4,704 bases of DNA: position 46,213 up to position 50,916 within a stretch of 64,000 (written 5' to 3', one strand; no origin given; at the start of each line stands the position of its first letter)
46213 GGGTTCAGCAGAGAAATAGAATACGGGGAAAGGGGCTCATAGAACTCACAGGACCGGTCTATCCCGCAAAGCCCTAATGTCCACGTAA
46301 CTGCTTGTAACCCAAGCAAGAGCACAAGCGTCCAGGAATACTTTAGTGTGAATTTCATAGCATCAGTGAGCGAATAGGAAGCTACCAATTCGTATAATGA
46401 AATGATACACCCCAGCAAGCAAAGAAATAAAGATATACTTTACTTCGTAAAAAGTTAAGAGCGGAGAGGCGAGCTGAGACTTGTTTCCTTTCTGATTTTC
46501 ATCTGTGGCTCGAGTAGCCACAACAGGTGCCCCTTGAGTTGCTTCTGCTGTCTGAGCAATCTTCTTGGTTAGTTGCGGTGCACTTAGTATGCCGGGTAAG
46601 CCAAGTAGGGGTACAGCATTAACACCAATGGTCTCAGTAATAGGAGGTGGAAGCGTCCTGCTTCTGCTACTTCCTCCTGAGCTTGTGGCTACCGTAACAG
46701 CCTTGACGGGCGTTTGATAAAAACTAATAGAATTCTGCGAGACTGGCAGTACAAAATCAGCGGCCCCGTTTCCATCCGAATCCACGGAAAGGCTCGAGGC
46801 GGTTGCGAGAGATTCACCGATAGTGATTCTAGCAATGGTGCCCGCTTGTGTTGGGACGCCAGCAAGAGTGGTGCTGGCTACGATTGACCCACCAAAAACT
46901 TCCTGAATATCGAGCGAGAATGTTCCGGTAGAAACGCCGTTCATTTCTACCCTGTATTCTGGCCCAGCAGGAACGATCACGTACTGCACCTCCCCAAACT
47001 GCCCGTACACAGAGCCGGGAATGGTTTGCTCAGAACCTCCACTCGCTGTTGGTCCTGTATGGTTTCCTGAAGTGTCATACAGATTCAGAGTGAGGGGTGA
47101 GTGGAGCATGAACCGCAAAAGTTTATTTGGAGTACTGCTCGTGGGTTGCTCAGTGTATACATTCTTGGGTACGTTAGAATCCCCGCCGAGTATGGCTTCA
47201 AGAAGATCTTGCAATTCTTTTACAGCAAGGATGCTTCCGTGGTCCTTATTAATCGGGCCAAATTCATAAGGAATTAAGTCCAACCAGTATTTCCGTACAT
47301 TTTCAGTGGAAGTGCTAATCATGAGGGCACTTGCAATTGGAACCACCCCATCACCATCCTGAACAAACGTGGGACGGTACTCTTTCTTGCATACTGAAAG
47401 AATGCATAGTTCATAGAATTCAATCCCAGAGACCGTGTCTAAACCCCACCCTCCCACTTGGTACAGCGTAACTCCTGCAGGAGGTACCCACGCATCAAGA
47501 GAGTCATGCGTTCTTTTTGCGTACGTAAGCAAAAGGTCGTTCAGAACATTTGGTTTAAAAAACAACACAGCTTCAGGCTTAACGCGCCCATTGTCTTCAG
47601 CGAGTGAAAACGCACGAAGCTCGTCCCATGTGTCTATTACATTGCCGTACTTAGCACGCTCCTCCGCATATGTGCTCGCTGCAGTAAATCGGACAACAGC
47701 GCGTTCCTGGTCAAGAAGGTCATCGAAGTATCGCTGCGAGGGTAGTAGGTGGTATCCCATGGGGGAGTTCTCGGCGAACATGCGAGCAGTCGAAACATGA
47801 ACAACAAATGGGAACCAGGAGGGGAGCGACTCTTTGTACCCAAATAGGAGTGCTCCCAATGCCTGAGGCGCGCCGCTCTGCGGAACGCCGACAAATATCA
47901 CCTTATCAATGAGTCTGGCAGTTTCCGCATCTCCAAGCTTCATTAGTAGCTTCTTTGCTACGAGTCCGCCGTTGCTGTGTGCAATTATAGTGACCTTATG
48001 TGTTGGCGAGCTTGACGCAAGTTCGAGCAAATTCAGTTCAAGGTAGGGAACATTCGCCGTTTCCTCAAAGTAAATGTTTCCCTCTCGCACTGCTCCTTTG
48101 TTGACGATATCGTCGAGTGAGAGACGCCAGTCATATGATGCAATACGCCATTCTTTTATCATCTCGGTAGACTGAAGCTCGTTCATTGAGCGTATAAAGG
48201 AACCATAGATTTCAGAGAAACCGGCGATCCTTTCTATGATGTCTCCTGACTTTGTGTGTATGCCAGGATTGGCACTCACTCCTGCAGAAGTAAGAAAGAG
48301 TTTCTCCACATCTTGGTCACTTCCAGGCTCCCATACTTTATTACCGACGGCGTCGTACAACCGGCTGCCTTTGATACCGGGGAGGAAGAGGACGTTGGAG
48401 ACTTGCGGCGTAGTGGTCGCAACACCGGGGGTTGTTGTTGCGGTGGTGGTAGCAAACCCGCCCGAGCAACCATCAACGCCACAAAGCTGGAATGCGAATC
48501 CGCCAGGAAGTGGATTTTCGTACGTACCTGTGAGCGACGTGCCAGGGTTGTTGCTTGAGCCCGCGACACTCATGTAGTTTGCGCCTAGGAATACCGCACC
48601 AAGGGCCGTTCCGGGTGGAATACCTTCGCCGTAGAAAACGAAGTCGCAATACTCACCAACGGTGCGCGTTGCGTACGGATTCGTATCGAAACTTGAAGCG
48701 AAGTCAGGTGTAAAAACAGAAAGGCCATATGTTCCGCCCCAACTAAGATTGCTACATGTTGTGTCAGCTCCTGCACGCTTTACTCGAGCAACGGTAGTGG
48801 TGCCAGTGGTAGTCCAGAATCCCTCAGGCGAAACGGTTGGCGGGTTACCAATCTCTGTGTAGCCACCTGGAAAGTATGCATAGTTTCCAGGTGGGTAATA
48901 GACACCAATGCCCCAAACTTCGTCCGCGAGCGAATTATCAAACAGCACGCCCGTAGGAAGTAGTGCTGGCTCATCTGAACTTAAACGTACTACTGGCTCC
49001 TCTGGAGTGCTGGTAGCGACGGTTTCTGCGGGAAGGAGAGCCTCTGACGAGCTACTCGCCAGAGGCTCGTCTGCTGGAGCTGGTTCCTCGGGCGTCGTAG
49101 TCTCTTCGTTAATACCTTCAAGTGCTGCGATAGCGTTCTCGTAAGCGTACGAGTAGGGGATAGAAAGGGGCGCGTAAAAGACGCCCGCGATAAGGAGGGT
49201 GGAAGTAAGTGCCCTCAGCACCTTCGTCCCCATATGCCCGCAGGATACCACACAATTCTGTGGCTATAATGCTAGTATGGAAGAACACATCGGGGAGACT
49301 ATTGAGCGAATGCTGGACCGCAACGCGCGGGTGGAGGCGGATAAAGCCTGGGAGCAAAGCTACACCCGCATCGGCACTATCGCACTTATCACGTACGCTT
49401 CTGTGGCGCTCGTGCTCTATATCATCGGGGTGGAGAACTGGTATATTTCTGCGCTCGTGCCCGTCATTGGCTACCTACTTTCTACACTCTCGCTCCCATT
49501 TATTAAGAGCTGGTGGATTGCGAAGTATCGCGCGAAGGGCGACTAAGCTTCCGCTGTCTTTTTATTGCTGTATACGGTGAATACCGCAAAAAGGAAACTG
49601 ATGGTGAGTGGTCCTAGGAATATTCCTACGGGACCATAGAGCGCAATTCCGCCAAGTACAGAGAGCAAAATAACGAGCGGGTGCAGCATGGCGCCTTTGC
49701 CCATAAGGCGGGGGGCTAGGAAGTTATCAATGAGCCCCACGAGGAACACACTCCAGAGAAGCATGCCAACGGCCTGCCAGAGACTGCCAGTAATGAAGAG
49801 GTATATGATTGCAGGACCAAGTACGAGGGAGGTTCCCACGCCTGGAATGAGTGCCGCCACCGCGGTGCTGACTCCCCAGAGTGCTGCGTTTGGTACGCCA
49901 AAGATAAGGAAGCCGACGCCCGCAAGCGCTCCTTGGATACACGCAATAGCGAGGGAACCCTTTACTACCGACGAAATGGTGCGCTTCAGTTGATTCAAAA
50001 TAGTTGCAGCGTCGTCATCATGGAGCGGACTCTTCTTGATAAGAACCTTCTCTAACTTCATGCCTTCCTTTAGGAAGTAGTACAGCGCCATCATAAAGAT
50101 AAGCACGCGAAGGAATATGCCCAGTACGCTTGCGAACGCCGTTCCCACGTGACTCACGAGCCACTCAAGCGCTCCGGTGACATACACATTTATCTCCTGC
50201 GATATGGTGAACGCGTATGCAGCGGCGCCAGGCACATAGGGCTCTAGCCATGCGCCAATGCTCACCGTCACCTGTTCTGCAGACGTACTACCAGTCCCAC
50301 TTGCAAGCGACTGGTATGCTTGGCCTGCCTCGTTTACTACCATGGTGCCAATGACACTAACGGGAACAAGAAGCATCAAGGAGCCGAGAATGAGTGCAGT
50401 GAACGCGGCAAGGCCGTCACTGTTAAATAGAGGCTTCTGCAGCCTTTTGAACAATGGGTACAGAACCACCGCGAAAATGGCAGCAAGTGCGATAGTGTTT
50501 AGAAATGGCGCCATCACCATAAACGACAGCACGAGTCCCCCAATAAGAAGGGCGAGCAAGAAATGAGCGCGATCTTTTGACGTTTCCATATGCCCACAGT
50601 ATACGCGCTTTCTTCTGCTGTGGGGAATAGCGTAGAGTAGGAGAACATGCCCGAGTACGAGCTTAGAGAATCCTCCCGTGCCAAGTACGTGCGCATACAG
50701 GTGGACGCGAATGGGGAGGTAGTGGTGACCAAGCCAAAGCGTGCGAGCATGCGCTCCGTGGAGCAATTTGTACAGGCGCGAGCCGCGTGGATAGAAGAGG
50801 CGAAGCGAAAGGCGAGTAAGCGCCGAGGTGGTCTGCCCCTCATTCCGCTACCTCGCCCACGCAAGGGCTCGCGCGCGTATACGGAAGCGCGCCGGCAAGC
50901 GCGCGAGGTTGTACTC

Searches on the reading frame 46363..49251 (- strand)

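Call 33: search_protein_families(library=pfam, proteins=[window:46363-49251:-], max_evalue=0.00001)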
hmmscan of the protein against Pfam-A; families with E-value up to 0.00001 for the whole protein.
window:46363-49251:- (962 aa): 1 family
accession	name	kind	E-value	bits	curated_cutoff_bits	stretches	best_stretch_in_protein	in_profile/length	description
PF02450.21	LCAT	-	1.2e-11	44.9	21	1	366-645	85-359/392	Lecithin:cholesterol acyltransferase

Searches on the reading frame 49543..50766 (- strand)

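Call 33: search_protein_families(library=pfam, proteins=[window:49543-50766:-], max_evalue=0.00001)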
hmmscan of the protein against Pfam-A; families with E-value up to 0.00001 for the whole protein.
window:49543-50766:- (407 aa): 1 family
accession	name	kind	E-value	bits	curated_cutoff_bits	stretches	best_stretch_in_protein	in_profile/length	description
PF01594.21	AI-2E_transport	-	2.8e-51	175.1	34.3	1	69-399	4-326/327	AI-2E family transporter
